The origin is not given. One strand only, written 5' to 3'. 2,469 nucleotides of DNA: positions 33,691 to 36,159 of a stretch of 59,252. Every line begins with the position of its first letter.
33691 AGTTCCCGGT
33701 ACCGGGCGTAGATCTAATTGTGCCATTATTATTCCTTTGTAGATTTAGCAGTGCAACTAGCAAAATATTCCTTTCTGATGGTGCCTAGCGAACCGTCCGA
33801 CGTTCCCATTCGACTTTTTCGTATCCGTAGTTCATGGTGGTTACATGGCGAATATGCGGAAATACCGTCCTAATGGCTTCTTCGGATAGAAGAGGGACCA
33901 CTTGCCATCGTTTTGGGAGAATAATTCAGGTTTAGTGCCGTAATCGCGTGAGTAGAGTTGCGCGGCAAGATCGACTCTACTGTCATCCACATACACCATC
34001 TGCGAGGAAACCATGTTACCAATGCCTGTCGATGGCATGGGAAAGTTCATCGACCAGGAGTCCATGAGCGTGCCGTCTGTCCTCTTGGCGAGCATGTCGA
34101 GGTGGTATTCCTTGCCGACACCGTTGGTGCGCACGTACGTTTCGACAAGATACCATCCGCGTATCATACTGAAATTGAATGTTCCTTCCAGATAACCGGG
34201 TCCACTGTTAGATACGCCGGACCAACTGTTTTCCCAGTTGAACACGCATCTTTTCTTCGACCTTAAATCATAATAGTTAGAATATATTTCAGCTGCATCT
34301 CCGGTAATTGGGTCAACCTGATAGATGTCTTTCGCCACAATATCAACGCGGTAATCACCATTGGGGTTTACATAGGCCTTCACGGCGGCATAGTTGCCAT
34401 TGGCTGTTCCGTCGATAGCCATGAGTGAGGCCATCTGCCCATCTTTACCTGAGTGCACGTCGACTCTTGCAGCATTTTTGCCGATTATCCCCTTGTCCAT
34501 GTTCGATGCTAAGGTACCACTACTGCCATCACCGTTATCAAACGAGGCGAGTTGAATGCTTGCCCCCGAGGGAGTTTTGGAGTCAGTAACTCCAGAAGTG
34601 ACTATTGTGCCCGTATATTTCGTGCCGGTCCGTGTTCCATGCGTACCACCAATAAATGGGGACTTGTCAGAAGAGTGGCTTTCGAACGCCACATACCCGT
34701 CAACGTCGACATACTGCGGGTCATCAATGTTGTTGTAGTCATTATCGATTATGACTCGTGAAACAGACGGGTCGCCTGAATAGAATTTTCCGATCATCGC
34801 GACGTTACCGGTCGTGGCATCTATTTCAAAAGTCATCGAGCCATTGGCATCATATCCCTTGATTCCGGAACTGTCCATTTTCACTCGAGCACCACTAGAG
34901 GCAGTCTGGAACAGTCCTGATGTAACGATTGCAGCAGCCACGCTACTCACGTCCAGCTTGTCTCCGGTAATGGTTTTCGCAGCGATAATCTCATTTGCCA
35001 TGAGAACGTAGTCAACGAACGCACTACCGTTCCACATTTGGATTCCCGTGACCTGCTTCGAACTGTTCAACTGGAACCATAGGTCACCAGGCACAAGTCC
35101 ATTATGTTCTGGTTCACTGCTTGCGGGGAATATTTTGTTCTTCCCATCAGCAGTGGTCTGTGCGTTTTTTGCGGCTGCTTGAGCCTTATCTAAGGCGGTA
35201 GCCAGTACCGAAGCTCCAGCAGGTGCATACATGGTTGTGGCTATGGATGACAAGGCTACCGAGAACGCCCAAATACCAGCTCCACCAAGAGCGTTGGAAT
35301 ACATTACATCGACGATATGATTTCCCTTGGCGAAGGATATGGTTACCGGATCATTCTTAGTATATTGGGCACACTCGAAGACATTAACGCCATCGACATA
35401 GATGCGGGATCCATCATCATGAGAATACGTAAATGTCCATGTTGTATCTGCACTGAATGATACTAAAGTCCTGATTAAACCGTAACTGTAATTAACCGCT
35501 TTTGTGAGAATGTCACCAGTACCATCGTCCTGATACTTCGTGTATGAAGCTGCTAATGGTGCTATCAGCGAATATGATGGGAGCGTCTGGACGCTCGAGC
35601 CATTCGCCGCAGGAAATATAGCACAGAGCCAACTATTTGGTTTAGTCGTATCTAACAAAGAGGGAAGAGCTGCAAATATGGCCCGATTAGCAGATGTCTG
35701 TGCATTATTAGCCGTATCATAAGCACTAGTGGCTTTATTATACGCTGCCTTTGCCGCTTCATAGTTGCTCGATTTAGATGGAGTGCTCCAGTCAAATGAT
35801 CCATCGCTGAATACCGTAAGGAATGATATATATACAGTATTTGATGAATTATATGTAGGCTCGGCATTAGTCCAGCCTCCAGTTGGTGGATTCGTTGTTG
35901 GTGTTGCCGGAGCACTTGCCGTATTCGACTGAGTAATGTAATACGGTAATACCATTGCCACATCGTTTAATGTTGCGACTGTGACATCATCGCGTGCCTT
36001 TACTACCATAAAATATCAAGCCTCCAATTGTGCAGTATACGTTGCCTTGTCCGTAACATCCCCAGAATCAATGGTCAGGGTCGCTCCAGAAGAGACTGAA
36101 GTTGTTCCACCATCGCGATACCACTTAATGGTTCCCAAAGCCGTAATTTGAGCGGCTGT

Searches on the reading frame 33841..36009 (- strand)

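Call 13: search_protein_families(library=pfam, proteins=[window:33841-36009:-], max_evalue=0.01)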
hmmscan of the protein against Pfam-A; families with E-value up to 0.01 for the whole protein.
window:33841-36009:- (722 aa): 1 family
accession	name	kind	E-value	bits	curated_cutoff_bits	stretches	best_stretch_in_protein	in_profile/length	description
PF07691.17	PA14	-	0.0013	19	24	1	184-225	55-105/147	PA14 domain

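Call 14: search_protein_families(library=phrogs, proteins=[window:33841-36009:-], max_evalue=0.001)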
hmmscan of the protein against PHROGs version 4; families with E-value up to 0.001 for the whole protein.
window:33841-36009:- (722 aa): 0 families
